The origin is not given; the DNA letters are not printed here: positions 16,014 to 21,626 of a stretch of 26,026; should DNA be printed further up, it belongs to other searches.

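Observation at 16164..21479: Stand-alone 1771-aa DUF4011–SF1 helicase–Vsr/DUF559 nuclease fusion: candidate single-gene antiphage (Hhe-like) system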

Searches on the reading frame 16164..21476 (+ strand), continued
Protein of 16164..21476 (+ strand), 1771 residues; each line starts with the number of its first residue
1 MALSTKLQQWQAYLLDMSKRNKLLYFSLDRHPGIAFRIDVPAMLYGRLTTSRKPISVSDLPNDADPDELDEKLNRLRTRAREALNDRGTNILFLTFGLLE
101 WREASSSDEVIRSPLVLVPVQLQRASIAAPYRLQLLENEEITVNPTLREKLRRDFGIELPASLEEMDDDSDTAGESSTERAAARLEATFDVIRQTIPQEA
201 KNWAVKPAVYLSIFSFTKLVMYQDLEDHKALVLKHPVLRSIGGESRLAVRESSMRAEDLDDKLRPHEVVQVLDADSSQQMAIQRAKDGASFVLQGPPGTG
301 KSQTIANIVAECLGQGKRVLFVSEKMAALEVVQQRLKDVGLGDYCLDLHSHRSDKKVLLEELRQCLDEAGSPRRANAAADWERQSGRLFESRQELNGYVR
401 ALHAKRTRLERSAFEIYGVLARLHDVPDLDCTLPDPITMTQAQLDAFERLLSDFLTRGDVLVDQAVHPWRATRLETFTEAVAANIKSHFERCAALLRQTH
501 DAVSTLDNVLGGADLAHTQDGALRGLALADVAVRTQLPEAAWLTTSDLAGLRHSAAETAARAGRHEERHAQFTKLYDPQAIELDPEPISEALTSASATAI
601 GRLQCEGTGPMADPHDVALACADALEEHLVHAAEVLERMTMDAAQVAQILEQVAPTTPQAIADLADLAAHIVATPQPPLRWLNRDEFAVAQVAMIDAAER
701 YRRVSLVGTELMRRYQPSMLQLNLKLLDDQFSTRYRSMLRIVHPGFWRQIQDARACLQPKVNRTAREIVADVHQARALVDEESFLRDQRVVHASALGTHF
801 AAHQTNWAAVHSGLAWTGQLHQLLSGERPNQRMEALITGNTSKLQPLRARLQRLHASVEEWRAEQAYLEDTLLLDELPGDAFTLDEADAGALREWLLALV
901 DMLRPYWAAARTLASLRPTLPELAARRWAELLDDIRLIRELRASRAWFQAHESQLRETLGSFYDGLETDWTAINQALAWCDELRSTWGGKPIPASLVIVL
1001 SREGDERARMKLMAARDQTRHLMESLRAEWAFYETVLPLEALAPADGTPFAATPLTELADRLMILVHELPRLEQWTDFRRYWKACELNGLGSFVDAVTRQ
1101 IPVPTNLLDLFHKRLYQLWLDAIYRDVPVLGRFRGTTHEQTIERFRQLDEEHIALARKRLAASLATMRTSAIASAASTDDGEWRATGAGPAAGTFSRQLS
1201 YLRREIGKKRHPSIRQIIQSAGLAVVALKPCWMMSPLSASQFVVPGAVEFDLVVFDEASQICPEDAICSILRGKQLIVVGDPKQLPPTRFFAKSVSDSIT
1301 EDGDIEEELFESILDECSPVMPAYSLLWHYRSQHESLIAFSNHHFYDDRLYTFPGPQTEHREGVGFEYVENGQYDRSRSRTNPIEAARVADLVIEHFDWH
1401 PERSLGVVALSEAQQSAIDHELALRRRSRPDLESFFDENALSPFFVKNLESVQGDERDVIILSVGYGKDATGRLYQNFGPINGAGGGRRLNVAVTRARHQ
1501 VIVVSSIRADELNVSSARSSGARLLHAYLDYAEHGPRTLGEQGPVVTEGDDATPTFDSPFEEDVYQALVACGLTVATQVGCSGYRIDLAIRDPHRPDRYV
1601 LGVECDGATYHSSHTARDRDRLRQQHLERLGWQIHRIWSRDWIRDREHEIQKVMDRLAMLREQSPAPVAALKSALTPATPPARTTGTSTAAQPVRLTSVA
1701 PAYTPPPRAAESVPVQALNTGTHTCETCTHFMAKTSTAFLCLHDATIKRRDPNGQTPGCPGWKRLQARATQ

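Call 61: search_protein_families(library=pfam, proteins=[L034:4479-5879:+, L034:5879-7378:+, L034:7496-8881:-, L034:14469-15983:-, L034:16528-17121:+, L013:3111-4952:+, L013:230-3055:+, L013:11151-12482:-], max_evalue=0.00001)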
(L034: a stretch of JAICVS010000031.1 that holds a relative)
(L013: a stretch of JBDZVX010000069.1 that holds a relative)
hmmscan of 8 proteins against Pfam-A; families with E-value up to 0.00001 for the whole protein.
L034:4479-5879:+ (467 aa): 2 families
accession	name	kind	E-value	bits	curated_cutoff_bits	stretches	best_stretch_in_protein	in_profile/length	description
PF13384.12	HTH_23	-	6.7e-07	29.4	24.6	1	190-224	9-43/50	Homeodomain-like domain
PF08281.18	Sigma70_r4_2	-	8e-06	25.8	25.7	0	187-226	14-54/54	Sigma-70, region 4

L034:5879-7378:+ (500 aa): 1 family
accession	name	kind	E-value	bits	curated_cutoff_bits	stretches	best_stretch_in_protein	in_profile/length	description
PF03237.21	Terminase_6N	-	3.4e-10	40.4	22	1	95-286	2-209/215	Terminase large subunit, T4likevirus-type, N-terminal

L034:7496-8881:- (462 aa): 0 families

L034:14469-15983:- (505 aa): 5 families
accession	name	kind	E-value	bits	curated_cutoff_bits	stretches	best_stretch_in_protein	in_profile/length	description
PF08323.17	Glyco_transf_5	-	7e-72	242.4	22.7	1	21-260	1-237/239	Starch synthase catalytic domain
PF00534.26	Glycos_transf_1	-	4.2e-15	56.1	26.4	1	316-472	12-166/172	Glycosyl transferases group 1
PF13439.12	Glyco_transf_4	-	4.5e-12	46.8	28.5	1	36-249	2-150/170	Glycosyltransferase Family 4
PF13692.12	Glyco_trans_1_4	-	3.8e-10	40.6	27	1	320-462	2-140/142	Glycosyl transferases group 1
PF13579.12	Glyco_trans_4_4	-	4.5e-09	37.3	29.7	1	36-250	1-145/158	Glycosyl transferase 4-like domain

L034:16528-17121:+ (198 aa): 1 family
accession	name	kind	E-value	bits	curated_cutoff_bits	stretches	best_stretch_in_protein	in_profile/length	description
PF10547.14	P22_AR_N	-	6.4e-12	46.1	30.7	1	26-125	2-101/115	P22_AR N-terminal domain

L013:3111-4952:+ (614 aa): 4 families
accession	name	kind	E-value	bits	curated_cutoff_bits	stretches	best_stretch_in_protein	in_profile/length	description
PF08676.16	MutL_C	-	2.8e-39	134.5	25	1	432-571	1-142/142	MutL C terminal dimerisation domain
PF01119.25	DNA_mis_repair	-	5e-36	123.4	26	1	241-363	3-118/119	DNA mismatch repair protein, C-terminal domain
PF13589.12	HATPase_c_3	-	4.8e-12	46.5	25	1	55-145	4-94/137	Histidine kinase-, DNA gyrase B-, and HSP90-like ATPase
PF02518.31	HATPase_c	-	4.7e-09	37.1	26.4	1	52-119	4-63/111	Histidine kinase-, DNA gyrase B-, and HSP90-like ATPase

L013:230-3055:+ (942 aa): 5 families
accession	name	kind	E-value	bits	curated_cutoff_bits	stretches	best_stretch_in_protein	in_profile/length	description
PF00133.28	tRNA-synt_1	-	2.3e-137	458.6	22.7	1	71-618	2-413/414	tRNA synthetases class I (I, L, M and V)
PF08264.19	Anticodon_1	-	8.2e-38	130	25.1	1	669-813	1-144/148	Anticodon-binding domain of tRNA ligase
PF09334.17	tRNA-synt_1g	-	1.3e-22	80.5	20.1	2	97-245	6-136/391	tRNA synthetases class I (M)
PF10458.14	Val_tRNA-synt_C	-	2.5e-13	50.5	25.9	1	876-940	1-65/66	Valyl tRNA synthetase tRNA binding arm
PF13603.12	tRNA-synt_1_2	-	1.7e-10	41.2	25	1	295-357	83-146/185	Leucyl-tRNA synthetase, editing domain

L013:11151-12482:- (444 aa): 2 families
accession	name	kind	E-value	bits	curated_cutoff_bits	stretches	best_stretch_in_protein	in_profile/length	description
PF02518.31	HATPase_c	-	1.5e-32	112.8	26.4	1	319-429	2-110/111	Histidine kinase-, DNA gyrase B-, and HSP90-like ATPase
PF00512.31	HisKA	-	6.5e-16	58.6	26.9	1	207-273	2-66/66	His Kinase A (phospho-acceptor) domain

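Call 69: search_dna_similar(query=window:16164-21476:+, collection=plasmids, mode=protein, max_rows=25)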
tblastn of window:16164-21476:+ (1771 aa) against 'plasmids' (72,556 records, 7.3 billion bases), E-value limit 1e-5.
Records with a match: 599; places in all: 626; records where one place covers at least 80% of the query: 0.
Best place of each record, by identity: <60% 599.
By first word of the organism name: Klebsiella 244; Ralstonia 108; Acinetobacter 47; Rhizobium 23; Vibrio 12; Raoultella 12; Paracoccus 6; Mesorhizobium 6; Variovorax 5; Mycobacterium 5; and 83 more.
By predicted mobility (MOB-suite, as given by PLSDB): conjugative 232; non-mobilizable 200; mobilizable 167.
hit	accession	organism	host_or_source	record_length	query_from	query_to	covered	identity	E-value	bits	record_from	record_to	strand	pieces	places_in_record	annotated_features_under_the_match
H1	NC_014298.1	Halalkalicoccus jeotgali B3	-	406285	58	1662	63%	41.3%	4e-151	799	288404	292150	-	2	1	DUF4011 domain-containing protein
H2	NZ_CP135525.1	Halomontanus rarus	Salt lake,Salt lake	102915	2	1667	70%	37.4%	1e-141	759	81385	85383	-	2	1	DUF4011 domain-containing protein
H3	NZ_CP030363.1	Salinibacter ruber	-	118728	69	1667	66%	38.6%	1e-130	715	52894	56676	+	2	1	DUF3320 domain-containing protein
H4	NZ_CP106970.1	Haloferax alexandrinus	-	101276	3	1662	69%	36.6%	1e-138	734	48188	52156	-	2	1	DUF4011 domain-containing protein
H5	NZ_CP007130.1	Gemmatirosa kalamazoonensis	-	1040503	3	1654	66%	37.9%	3e-114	690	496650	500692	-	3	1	record has no annotation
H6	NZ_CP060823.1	Cylindrospermopsis curvispora GIHE-G1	Water for algae observation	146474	3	1661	69%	35.2%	4e-134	696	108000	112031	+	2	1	DUF4011 domain-containing protein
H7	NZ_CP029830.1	Azospirillum ramasamyi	single cell,Cow dung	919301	69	1653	64%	37.3%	2e-120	655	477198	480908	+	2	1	DUF3320 domain-containing protein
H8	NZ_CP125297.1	Paraburkholderia sabiae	Mimosa caesalpiniifolia,cell ...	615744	66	1668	70%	34.2%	5e-105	582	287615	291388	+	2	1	DUF3320 domain-containing protein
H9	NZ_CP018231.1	Rhizobium leguminosarum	Vavilovia formosa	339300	6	1663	65%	36.6%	3e-115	649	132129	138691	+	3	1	DUF3320 domain-containing protein | istA: IS21 family transposase | DUF4011 domain-containing protein | istB: IS21-like element helper ATPase IstB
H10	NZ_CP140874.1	Rhizobium beringeri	Trifolium pratense,whole organism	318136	6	1663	66%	36.4%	3e-117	641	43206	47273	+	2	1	DUF3320 domain-containing protein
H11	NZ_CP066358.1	Sinorhizobium meliloti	Medicago lupulina L.,nodules of ...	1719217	1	1655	67%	35.3%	7e-110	596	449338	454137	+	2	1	none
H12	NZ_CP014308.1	Burkholderia sp. PAMC 26561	single cell,lichen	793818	6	1663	59%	40.0%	8e-123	666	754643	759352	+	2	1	DUF3320 domain-containing protein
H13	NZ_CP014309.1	Burkholderia sp. PAMC 26561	single cell,lichen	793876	6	1663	59%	40.0%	8e-123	666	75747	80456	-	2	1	DUF3320 domain-containing protein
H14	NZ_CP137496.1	Pseudomonas aeruginosa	Homo sapiens,Bacterial culture sample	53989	6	1664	60%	38.7%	7e-121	646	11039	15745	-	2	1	DUF3320 domain-containing protein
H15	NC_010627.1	Paraburkholderia phymatum STM815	-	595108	6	1660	59%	39.3%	1e-118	652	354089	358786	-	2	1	DUF3320 domain-containing protein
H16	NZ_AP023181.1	Paraburkholderia sp. PGU19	Physopelta gutta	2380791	6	1657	59%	39.6%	2e-115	650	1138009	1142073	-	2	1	none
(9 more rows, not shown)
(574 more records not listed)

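Call 70: search_dna_similar(query=window:16164-21476:+, collection=plasmids, mode=protein, max_rows=60, rows=spread)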
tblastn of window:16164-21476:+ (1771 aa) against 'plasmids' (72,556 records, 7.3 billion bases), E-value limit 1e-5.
Records with a match: 599; places in all: 626; records where one place covers at least 80% of the query: 0.
Best place of each record, by identity: <60% 599.
By first word of the organism name: Klebsiella 244; Ralstonia 108; Acinetobacter 47; Rhizobium 23; Vibrio 12; Raoultella 12; Paracoccus 6; Mesorhizobium 6; Variovorax 5; Mycobacterium 5; and 83 more.
By predicted mobility (MOB-suite, as given by PLSDB): conjugative 232; non-mobilizable 200; mobilizable 167.
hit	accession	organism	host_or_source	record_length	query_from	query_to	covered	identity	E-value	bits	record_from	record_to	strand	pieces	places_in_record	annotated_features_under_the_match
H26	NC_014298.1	Halalkalicoccus jeotgali B3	-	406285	58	1662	63%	41.3%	4e-151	799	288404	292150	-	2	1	DUF4011 domain-containing protein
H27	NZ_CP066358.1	Sinorhizobium meliloti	Medicago lupulina L.,nodules of ...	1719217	1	1655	67%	35.3%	7e-110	596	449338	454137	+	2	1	none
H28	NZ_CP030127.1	Indioceanicola profundi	sediment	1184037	6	1654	61%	37.5%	6e-120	641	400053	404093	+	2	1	none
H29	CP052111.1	Ralstonia solanacearum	tomato,cell culture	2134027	69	1663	57%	39.1%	6e-119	644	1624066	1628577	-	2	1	DUF3320 domain-containing protein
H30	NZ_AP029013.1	Ralstonia pseudosolanacearum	-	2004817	69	1663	57%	38.9%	1e-118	643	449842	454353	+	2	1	none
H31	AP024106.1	Ralstonia solanacearum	-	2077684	69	1663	57%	38.9%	1e-118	643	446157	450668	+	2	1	hypothetical protein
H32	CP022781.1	Ralstonia solanacearum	Solanum tuberosum,single cell,Potato ...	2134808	69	1663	57%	38.9%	1e-118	643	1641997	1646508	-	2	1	helicase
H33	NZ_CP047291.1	Falsirhodobacter algicola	Grateloupia sp.,single cell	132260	6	1644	57%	39.3%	2e-109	610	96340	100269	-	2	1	DUF4011 domain-containing protein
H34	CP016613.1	Ralstonia solanacearum FJAT-91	healthy tomato plant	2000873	69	1663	55%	39.9%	3e-83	649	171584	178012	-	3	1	group II intron reverse transcriptase/maturase | hypothetical protein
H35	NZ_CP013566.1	Rhizobium phaseoli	Phaseolus vulgaris,Whole ...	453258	6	1666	57%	37.7%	3e-109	602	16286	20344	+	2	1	DUF3320 domain-containing protein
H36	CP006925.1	Klebsiella pneumoniae 30660/NJST258_1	Homo sapiens,urinary tract infection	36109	66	1669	57%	37.3%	3e-109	593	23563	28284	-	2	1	DNA helicase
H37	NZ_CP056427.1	Klebsiella pneumoniae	culture,Wastewater influent sample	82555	66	1669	57%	37.3%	3e-109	593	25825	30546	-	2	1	hhe: DUF4011 domain-containing anti-phage protein Hhe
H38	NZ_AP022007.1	Klebsiella quasipneumoniae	-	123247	66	1669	57%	37.3%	3e-109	593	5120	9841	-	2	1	hhe: DUF4011 domain-containing anti-phage protein Hhe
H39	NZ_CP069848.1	Klebsiella pneumoniae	Homo sapiens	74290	66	1669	57%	37.3%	4e-109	593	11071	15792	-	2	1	hhe: DUF4011 domain-containing anti-phage protein Hhe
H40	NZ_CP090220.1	Klebsiella pneumoniae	wastewater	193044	66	1669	57%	37.3%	3e-109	592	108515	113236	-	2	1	hhe: DUF4011 domain-containing anti-phage protein Hhe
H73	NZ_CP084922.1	Acinetobacter pittii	Groundwater from ...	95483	1209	1657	25%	28.0%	1e-29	137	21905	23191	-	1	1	none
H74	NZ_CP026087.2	Acinetobacter pittii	Homo sapiens,Pure Culture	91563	1209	1657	25%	27.9%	1e-29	137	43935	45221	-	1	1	AAA domain-containing protein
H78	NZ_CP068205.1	Acinetobacter johnsonii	-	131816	1431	1657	10%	43.8%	1e-11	164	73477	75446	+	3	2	none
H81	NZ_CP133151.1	Sinorhizobium chiapasense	Acaciella angustissima,cell culture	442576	1248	1505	15%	26.4%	1e-7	65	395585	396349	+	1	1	AAA domain-containing protein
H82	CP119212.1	Acinetobacter soli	Homo sapiens,blood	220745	1444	1657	12%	30.8%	5e-13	83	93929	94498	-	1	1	none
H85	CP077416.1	Acinetobacter junii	cell culture,soil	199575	1586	1657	4%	38.9%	2e-6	61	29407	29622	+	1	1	record has no annotation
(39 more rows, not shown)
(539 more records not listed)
